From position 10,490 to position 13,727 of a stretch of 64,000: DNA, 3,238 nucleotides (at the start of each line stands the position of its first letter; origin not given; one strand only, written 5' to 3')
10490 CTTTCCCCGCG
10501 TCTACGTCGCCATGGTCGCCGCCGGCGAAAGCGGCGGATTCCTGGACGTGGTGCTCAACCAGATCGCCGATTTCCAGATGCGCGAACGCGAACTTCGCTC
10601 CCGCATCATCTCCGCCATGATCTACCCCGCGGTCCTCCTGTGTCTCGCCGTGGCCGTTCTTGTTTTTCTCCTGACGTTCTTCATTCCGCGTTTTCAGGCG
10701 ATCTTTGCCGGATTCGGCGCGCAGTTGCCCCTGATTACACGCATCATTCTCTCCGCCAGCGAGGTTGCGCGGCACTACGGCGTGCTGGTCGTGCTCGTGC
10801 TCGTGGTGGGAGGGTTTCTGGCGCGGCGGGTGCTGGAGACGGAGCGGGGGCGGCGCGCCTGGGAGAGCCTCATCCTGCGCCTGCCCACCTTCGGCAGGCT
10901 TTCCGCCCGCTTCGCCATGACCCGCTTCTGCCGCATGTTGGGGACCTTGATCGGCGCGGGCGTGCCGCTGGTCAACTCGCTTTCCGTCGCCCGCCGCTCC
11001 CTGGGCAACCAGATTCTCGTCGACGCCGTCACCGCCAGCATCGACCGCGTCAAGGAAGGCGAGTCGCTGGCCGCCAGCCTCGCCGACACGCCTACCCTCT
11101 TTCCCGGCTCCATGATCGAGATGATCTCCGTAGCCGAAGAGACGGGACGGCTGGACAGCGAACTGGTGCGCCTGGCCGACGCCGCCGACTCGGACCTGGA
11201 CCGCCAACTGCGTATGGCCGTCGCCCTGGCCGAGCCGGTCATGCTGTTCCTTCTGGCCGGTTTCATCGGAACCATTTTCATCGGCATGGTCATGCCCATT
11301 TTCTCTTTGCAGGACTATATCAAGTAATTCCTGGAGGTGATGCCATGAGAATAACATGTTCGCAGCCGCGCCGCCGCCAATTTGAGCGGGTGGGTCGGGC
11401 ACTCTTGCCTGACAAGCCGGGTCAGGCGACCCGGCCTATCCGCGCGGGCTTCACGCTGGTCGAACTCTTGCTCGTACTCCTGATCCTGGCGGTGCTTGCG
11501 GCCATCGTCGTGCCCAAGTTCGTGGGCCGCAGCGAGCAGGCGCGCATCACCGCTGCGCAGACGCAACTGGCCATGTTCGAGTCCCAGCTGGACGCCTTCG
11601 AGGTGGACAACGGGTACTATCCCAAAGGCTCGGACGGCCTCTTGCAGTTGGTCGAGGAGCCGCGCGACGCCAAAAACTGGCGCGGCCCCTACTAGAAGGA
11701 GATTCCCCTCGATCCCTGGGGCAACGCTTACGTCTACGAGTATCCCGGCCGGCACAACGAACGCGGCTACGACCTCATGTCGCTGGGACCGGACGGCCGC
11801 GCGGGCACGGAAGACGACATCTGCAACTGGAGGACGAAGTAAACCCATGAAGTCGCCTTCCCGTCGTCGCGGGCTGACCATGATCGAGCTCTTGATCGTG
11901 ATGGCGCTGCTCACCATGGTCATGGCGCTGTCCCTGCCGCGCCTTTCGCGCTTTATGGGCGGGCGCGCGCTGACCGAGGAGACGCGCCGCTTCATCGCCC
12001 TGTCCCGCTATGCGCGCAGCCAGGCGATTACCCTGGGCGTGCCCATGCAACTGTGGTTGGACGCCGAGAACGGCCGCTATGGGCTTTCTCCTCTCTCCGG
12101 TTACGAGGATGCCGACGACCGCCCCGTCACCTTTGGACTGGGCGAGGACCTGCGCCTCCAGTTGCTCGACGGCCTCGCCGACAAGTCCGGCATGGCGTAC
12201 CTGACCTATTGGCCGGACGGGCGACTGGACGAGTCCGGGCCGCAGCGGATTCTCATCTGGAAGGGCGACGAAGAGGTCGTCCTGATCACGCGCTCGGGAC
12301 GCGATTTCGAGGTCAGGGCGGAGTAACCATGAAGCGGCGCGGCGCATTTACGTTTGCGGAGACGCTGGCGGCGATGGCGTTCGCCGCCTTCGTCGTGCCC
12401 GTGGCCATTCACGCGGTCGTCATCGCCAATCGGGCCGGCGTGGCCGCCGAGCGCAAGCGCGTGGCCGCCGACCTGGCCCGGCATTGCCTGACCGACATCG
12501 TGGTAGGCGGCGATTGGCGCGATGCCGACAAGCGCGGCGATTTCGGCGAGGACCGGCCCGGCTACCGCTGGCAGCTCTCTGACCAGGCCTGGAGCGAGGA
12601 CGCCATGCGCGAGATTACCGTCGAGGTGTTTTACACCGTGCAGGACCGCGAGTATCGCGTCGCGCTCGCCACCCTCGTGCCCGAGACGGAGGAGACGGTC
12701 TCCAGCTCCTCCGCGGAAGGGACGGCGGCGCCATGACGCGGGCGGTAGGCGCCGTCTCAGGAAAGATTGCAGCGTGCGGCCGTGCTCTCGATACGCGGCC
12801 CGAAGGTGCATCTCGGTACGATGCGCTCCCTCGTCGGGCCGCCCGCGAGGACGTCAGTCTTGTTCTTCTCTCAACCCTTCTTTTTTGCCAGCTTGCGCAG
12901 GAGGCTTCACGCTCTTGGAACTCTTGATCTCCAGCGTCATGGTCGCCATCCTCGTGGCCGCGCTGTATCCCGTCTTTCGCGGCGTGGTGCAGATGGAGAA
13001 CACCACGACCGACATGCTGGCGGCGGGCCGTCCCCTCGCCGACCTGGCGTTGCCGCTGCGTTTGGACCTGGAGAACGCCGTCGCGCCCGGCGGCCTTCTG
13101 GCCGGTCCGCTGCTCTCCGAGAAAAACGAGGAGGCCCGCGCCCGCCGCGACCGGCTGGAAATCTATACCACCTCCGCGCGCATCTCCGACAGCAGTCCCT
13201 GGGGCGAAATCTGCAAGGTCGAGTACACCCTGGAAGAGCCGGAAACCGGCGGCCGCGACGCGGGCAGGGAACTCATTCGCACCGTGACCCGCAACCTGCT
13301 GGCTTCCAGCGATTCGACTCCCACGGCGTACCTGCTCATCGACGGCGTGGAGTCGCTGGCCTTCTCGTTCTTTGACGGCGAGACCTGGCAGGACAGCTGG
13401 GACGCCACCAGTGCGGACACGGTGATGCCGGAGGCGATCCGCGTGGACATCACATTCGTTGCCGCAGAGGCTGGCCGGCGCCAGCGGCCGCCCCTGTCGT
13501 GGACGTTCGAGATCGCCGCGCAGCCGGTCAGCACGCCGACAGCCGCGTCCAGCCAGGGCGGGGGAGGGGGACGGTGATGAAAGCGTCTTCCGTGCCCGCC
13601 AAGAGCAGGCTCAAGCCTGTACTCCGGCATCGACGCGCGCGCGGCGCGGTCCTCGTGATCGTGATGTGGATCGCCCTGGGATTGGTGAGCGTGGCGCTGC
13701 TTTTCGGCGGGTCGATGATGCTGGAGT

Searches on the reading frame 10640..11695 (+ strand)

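Call 16: search_protein_families(library=pfam, proteins=[window:10640-11695:+], max_evalue=0.001)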
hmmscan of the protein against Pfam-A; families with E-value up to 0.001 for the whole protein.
window:10640-11695:+ (351 aa): 2 families
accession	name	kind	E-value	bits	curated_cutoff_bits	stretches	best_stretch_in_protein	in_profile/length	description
PF08334.16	T2SSG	-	2.6e-12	47.2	21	1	294-351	2-60/108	Type II secretion system (T2SS), protein G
PF07963.17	N_methyl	-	1.5e-06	28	21.2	1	268-290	4-26/27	Prokaryotic N-terminal methylation motif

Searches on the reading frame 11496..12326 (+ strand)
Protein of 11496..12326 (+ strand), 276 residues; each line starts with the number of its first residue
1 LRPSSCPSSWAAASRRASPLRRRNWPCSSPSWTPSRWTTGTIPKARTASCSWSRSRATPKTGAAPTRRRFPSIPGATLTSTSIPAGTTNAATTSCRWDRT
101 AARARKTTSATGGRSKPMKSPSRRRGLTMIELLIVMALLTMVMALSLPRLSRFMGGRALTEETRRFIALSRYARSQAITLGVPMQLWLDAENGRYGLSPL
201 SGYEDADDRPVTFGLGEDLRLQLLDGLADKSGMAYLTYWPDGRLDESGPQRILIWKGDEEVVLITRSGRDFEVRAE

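Call 16: search_protein_families(library=pfam, proteins=[window:11496-12326:+], max_evalue=0.001)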
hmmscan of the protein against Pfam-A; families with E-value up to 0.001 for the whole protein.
window:11496-12326:+ (276 aa): 2 families
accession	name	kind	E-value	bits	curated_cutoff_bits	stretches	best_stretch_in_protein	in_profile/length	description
PF07963.17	N_methyl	-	7.6e-07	28.9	21.2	1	122-146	2-26/27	Prokaryotic N-terminal methylation motif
PF12019.13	GspH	-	0.00076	20.4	21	0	162-253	1-90/108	Type II transport protein GspH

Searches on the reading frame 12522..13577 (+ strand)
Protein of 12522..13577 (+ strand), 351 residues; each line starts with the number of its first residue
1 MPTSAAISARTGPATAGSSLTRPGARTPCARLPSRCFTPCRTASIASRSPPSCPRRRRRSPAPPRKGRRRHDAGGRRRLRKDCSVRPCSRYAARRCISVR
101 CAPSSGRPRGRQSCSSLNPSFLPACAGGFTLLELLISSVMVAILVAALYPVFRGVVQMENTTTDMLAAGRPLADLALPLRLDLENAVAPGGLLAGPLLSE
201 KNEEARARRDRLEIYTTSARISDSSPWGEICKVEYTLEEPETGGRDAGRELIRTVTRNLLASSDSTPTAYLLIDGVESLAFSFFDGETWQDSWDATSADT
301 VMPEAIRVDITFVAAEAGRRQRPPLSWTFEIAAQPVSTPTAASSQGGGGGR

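Call 16: search_protein_families(library=pfam, proteins=[window:12522-13577:+], max_evalue=0.001)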
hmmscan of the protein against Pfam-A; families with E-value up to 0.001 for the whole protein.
window:12522-13577:+ (351 aa): 2 families
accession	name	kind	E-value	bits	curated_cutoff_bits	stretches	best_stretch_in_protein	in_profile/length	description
PF11612.13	T2SSJ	-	3.5e-14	53.7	28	1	197-313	23-131/140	Type II secretion system (T2SS), protein J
PF07963.17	N_methyl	-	0.00016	21.5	21.2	1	127-149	5-27/27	Prokaryotic N-terminal methylation motif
